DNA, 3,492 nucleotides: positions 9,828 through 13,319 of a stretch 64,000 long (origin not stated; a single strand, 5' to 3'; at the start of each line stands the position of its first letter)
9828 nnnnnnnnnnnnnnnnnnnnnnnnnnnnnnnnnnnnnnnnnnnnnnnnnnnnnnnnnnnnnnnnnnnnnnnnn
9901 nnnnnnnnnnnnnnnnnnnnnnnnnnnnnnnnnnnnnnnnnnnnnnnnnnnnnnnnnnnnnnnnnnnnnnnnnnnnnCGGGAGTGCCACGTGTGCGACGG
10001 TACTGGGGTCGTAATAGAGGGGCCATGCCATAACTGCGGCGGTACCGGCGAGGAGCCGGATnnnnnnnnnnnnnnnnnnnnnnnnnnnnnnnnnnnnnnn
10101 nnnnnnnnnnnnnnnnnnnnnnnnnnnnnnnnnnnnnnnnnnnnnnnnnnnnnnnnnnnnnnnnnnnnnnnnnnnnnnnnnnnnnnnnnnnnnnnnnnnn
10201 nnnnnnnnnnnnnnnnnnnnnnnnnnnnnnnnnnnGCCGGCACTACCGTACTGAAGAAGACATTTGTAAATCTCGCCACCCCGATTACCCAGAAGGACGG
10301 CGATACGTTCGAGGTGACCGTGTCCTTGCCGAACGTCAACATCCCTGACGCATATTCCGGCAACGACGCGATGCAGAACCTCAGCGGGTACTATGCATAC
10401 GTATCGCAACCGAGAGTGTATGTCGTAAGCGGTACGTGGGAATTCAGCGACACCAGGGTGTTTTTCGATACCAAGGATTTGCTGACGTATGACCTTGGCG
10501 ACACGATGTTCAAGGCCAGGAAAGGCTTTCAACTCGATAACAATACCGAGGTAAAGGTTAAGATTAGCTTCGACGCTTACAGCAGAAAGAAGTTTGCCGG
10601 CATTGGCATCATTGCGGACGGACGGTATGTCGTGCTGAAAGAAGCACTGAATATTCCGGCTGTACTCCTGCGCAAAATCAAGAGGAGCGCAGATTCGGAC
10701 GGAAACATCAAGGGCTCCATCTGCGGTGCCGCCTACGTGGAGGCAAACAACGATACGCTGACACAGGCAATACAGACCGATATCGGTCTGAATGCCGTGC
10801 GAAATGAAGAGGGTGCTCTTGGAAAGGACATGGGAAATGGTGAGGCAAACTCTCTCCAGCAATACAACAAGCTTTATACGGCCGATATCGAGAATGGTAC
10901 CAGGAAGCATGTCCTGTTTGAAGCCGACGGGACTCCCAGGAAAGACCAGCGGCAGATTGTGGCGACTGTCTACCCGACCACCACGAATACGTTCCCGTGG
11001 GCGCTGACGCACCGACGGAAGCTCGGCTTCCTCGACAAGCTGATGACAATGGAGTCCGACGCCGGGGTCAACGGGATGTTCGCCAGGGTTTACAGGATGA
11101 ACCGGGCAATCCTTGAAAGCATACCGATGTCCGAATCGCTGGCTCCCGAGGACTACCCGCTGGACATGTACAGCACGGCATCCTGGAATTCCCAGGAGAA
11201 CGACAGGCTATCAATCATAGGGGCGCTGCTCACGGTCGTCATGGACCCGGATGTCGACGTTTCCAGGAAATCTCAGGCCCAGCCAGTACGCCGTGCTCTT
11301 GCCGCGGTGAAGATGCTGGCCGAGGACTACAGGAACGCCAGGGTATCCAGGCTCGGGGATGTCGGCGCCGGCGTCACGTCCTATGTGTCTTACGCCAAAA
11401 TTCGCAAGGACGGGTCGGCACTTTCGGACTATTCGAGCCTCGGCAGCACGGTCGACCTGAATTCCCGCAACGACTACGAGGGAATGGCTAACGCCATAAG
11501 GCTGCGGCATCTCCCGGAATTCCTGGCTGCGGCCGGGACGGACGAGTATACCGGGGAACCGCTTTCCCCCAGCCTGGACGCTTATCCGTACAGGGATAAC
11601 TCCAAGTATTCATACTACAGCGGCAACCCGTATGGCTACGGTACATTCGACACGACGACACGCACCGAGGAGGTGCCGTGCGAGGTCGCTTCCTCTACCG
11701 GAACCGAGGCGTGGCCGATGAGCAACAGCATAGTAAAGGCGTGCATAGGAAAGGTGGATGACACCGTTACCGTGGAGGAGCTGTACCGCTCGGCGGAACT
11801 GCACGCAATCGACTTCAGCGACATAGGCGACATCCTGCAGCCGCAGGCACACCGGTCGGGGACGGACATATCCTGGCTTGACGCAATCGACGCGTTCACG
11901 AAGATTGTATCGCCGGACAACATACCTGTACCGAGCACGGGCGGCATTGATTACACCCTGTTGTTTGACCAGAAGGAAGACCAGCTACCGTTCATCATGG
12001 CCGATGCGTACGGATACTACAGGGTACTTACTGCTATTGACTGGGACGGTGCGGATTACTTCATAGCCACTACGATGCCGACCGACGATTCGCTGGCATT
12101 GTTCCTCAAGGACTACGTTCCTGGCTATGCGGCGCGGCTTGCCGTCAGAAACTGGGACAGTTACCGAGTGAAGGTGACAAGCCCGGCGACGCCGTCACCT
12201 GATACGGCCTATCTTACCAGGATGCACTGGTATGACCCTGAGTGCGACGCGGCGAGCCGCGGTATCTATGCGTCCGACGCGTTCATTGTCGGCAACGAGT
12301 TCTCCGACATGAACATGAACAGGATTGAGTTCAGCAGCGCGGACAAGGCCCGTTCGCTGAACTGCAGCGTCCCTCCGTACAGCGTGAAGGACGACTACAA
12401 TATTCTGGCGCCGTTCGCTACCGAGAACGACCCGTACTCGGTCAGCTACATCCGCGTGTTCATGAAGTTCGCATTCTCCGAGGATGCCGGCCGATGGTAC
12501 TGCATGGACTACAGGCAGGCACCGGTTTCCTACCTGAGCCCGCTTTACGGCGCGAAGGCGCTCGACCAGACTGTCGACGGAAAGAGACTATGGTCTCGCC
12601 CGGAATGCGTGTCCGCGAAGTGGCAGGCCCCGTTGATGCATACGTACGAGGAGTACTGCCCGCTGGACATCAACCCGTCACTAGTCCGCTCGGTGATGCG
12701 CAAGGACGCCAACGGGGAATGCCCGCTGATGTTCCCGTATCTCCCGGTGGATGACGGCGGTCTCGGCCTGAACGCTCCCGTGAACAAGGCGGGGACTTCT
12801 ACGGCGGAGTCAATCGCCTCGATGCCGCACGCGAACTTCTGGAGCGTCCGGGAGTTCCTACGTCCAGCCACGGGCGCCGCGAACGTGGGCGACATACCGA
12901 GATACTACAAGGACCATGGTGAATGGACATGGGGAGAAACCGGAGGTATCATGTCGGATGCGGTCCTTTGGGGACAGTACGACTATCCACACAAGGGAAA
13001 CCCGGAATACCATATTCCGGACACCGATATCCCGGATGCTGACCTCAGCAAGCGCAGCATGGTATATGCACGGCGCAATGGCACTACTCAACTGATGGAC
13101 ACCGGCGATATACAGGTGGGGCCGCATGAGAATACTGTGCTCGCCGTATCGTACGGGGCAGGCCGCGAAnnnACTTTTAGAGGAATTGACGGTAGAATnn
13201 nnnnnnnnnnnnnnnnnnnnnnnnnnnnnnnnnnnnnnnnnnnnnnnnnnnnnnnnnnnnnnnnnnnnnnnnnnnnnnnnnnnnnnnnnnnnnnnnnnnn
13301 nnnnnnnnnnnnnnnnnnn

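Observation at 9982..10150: DnaJ-type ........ zinc-finger module embedded in a 1,477-aa virion protein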

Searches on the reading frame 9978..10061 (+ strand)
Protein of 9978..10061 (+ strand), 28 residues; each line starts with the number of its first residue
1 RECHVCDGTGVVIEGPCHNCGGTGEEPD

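Call 96: search_solved_structures(query=A8, max_evalue=1, show_alignments=4)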
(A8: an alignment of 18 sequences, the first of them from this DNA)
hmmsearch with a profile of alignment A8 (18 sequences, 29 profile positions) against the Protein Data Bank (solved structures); distinct sequences matched with E-value up to 1: 25.
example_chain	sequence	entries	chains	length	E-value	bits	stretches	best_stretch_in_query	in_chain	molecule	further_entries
1exk_A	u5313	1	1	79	4.6e-09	39.2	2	3-28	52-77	DNAJ PROTEIN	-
3lcz_A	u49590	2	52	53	4.9e-06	29.5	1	2-26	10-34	Inhibitor of TRAP, regulated by T-BOX (Trp) sequence RtpA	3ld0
2bx9_A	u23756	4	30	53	1.3e-05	28.1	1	3-26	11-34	TRYPTOPHAN RNA-BINDING ATTENUATOR PROTEIN-INHIBITORY PROTEIN | Anti-TRAP regulator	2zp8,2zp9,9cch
2ctt_A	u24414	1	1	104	0.00011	25.1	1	3-28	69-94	DnaJ homolog subfamily A member 3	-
6jzb_A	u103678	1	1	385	0.00079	22.4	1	3-28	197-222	Chaperone protein DnaJ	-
8xku_R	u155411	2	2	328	0.0017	21.3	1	2-20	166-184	Embryo defective 2737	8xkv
7ubj_A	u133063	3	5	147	0.0018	21.3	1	15-26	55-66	Antitermination protein Q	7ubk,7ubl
4mo1_A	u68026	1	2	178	0.0029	20.6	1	15-26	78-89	Antitermination protein Q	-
2vf7_A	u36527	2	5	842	0.0038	20.2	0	16-26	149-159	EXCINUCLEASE ABC, SUBUNIT A. | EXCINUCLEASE ABC SUBUNIT A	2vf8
7ubm_Q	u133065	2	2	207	0.0043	20.1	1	15-26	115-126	Antitermination protein Q | Antitermination protein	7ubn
9gi8_A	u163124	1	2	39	0.017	18.2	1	3-12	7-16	Transmembrane protein 106B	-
1nlt_A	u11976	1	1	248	0.11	15.6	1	2-23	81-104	Mitochondrial protein import protein MAS5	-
2vrt_A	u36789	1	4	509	0.13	15.4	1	4-16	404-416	RIBONUCLEASE E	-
6g63_A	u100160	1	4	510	0.13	15.4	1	4-16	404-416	Ribonuclease E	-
5f6c_A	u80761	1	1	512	0.13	15.4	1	4-16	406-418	Ribonuclease E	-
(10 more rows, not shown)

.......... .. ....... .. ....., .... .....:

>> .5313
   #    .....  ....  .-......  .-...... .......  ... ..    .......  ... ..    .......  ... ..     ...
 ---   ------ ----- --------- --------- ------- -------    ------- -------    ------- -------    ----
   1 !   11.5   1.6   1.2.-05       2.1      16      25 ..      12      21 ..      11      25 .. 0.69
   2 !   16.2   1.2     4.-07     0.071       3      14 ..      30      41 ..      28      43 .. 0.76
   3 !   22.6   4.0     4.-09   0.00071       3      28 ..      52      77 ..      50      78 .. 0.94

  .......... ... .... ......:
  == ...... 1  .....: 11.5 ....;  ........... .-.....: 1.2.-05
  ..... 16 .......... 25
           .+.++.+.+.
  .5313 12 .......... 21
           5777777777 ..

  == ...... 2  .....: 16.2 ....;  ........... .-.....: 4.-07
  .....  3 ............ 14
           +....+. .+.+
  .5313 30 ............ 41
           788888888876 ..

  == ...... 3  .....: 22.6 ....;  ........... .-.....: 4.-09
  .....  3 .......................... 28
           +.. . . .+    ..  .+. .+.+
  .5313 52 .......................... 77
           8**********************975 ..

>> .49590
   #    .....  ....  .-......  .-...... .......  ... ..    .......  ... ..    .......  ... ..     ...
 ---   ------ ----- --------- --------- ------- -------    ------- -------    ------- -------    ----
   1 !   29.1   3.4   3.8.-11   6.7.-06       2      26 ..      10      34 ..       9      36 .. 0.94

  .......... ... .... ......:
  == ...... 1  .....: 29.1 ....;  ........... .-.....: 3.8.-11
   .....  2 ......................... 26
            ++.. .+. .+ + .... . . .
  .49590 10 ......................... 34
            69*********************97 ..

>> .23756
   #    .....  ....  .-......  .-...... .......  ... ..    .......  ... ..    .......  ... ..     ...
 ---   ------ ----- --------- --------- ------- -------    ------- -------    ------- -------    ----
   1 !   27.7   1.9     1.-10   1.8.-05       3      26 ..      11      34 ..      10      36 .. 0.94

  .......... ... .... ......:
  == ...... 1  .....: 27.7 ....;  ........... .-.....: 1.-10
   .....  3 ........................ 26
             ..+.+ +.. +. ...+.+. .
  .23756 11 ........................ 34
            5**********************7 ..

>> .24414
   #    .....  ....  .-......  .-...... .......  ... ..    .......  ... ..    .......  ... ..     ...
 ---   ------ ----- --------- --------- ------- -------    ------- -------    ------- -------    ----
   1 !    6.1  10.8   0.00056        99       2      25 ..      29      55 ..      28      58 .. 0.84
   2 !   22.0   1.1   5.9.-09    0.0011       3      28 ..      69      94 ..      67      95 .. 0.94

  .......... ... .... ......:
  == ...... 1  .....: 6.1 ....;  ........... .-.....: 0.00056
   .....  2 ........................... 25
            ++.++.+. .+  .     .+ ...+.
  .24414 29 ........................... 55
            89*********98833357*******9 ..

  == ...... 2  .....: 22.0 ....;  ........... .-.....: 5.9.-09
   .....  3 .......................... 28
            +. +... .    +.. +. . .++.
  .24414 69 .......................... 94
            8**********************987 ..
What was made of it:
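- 9984..10049 (+): Hairpin unit A: motif 1 (9984-10007, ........), 6-aa linker VVIEGP, motif 2 (10026-10049, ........). Spacing is 14, as in Anti-TRAP. Call 96 (gap-free match of the two-motif profile to Anti-TRAP residues 10-34).
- On Anti-TRAP (PF15777 / NF058604): The unit profile aligns gap-free to Anti-TRAP residues 10-34 (call 96).
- A profile of 18 two-motif units matches the Anti-TRAP zinc segment gap-free and full-length (3lcz residues 10-34, E 5e-6; call 96).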

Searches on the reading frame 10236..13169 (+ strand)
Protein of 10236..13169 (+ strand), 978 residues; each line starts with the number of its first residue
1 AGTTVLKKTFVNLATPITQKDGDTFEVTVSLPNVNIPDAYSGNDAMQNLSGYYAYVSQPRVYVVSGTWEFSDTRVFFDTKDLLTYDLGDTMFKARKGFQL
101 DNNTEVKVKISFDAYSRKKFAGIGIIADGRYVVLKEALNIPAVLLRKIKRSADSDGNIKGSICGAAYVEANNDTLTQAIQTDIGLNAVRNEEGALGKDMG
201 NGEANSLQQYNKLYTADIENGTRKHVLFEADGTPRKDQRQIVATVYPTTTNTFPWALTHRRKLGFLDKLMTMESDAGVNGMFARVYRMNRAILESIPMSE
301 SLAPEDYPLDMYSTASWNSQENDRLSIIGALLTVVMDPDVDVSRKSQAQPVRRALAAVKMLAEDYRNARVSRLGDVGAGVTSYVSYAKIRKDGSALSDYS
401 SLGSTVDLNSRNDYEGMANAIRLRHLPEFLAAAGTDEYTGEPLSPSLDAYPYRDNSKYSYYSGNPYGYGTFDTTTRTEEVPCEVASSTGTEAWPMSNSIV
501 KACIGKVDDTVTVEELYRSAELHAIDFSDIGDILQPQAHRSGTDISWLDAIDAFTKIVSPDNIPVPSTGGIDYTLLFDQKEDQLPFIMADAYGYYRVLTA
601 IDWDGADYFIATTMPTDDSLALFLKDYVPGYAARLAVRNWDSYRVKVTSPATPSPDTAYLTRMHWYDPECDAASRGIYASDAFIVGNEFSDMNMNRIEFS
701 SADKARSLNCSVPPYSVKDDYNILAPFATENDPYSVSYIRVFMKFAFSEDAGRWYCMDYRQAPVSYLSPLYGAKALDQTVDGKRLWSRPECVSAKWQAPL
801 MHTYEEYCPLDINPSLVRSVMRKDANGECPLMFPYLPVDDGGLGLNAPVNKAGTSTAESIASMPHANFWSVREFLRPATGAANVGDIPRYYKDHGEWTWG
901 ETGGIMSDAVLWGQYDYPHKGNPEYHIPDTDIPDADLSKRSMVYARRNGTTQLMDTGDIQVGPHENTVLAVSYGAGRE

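Call 38: predict_structure(alignment_id=A3)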
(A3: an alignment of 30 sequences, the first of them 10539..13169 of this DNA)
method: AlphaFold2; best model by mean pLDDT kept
length: 877 residues; sequences in the alignment: 30
mean_pLDDT: 61.5   pTM: 0.61
mean pLDDT of the five models: 61.5, 59.9, 55.9, 55.3, 54.6
residues with pLDDT >= 90: 37; 70-90: 324; 50-70: 202; < 50: 314
segments of 3 or more residues with pLDDT < 50: 67-99, 106-111, 136-166, 376-389, 453-478, 485-490, 502-515, 523-534, 550-564, 605-629, 634-669, 776-786, 801-849, 851-877
pLDDT, mean of each block of 10 residues (from residue 1): 71 78 77 81 82 80 49 32 31 42 49 55 60 52 34 33 49 78 91 85 89 69 84 82 85 90 80 79 85 78 84 87 80 59 75 78 76 53 48 85 82 87 84 67 62 42 37 48 49 55 43 49 43 52 67 40 52 79 74 60 45 38 44 46 39 39 41 69 82 65 73 89 85 82 67 53 74 53 49 56 43 35 28 33 40 36 34 32
secondary structure, 60 per line:
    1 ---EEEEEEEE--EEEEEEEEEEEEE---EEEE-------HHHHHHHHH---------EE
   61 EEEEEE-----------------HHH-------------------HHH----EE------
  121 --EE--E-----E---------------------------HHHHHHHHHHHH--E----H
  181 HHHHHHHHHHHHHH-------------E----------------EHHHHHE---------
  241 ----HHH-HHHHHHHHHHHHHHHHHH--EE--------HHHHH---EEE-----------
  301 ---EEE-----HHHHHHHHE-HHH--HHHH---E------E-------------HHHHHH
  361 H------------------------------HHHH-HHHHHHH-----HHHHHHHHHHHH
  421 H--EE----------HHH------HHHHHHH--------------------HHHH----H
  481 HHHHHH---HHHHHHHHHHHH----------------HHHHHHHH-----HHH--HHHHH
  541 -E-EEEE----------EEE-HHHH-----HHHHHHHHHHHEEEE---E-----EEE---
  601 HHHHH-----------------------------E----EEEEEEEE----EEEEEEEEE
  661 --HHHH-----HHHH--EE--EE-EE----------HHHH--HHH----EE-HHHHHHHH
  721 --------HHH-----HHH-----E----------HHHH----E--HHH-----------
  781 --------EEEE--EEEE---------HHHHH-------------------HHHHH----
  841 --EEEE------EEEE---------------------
elements in order (helices of 4 or more, strands of 3 or more residues): E4-11 E14-26 E30-33 H41-49 E59-66 H161-172 H180-194 H226-230 H249-266 H279-283 E287-289 E304-306 H312-319 H327-330 H355-361 H392-395 H397-403 H409-421 H445-451 H472-475 H480-486 H490-501 H518-525 H536-540 E544-547 E558-560 H562-565 H571-581 E582-585 E595-597 H601-605 E640-647 E652-660 H663-666 H672-675 H697-700 H713-720 H756-759 E789-792 E795-798 H808-812 H832-836 E843-846 E853-856

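Call 86: search_protein_representatives(protein=window:10236-13169:+)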
Query: 978 residues. Proteins with E-value up to 0.001 (for the whole library): 75; up to 1e-10: 65; up to 1e-30: 37. The best 75 are listed.
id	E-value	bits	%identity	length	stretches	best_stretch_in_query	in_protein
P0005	0.0e+00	1442.7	68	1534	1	1-977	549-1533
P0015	1.4e-275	933.5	51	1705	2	1-822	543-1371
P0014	9.0e-264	894.4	51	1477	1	2-977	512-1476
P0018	8.5e-236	801.8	50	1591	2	2-854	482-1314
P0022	1.4e-215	734.9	52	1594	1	2-883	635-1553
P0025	3.0e-194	664.3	46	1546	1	2-937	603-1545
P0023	1.0e-190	652.6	43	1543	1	1-936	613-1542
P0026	8.4e-189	646.3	45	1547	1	1-938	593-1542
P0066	4.6e-167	574.3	43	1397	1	3-974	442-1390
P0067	2.0e-130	453.0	37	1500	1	5-930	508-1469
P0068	1.4e-121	423.8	36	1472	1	2-934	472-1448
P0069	1.2e-120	420.7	51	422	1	549-978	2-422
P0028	2.1e-116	406.7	36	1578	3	2-780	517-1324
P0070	7.7e-85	302.2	34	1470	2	2-780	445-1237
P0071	2.1e-80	287.5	53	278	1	694-978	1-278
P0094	4.4e-27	111.0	41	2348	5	734-778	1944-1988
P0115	2.3e-14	68.9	35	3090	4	732-784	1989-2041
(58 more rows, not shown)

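Call 89: search_protein_families(library=pfam, alignment_id=A7, max_evalue=0.001)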
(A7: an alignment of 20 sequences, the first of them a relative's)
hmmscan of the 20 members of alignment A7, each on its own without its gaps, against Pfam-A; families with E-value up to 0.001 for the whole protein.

A. member 1, P0115 (3090 aa): 3 families
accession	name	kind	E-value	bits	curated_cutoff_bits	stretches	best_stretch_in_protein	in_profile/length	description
PF03382.20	DUF285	-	1.7e-29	102.4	25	2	2671-2764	30-120/120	Mycoplasma protein of unknown function, DUF285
PF13306.12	LRR_5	-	9.6e-13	48.6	27.7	1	2882-3018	7-126/127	BspA type Leucine rich repeat region (6 copies)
PF02368.24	Big_2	-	1.4e-05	25.4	22.8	1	2334-2372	27-63/79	Bacterial Ig-like domain (group 2)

B. families by the number of members that match (of 20 scanned): 5 families
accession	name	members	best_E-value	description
PF03382.20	DUF285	1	1.7e-29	Mycoplasma protein of unknown function, DUF285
PF13306.12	LRR_5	1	9.6e-13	BspA type Leucine rich repeat region (6 copies)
PF16190.11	E1_FCCH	1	1.3e-05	Ubiquitin-activating enzyme E1 FCCH domain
PF02368.24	Big_2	1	1.4e-05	Bacterial Ig-like domain (group 2)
PF02839.19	CBM_5_12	1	0.00041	Carbohydrate-binding module family 5/12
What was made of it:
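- On Phage virion (tail-fibre or baseplate) protein: P0115 carries Big_2, DUF285 and LRR_5, and another member carries CBM_5_12 (call 89).
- One distant homologue has added Big_2, DUF285 and BspA-type LRR domains, and another a CBM5/12 (call 89).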

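Call 93: find_encoding_contigs(protein=P0115, flank=10000, max_places=2)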
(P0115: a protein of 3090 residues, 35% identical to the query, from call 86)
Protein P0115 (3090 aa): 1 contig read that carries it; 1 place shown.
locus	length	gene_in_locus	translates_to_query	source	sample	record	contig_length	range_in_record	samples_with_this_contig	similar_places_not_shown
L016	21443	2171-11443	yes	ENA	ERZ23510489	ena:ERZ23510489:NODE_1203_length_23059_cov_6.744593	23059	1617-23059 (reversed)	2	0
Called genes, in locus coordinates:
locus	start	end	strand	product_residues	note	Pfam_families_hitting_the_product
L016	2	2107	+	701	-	?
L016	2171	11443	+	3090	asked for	PF03382:DUF285 (faint), PF02368:Big_2 (faint), PF13306:LRR_5 (faint)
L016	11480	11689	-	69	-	-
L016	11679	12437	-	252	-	-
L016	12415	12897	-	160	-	PF00625:Guanylate_kin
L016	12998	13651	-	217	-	PF00929:RNase_T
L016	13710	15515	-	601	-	-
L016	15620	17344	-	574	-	-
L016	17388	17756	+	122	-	-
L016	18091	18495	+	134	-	PF00011:HSP20, PF17886:ArsA_HSP20 (faint)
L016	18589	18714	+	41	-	-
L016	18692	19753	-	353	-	-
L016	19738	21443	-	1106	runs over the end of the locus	?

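Call 94: find_encoding_contigs(protein=P0094, flank=10000, max_places=2)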
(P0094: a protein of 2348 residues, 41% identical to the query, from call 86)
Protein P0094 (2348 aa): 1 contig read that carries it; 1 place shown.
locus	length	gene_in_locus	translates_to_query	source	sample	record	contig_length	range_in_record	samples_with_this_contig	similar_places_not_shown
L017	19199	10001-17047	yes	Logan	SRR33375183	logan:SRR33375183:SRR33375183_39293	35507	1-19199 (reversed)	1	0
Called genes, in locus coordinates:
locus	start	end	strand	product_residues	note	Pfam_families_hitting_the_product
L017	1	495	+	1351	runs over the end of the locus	-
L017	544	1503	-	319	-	-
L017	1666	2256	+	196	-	-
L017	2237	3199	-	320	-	PF04055:Radical_SAM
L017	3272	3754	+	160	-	-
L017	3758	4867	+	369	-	PF00535:Glycos_transf_2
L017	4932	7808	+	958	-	-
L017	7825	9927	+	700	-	-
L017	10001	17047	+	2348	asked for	-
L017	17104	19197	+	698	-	?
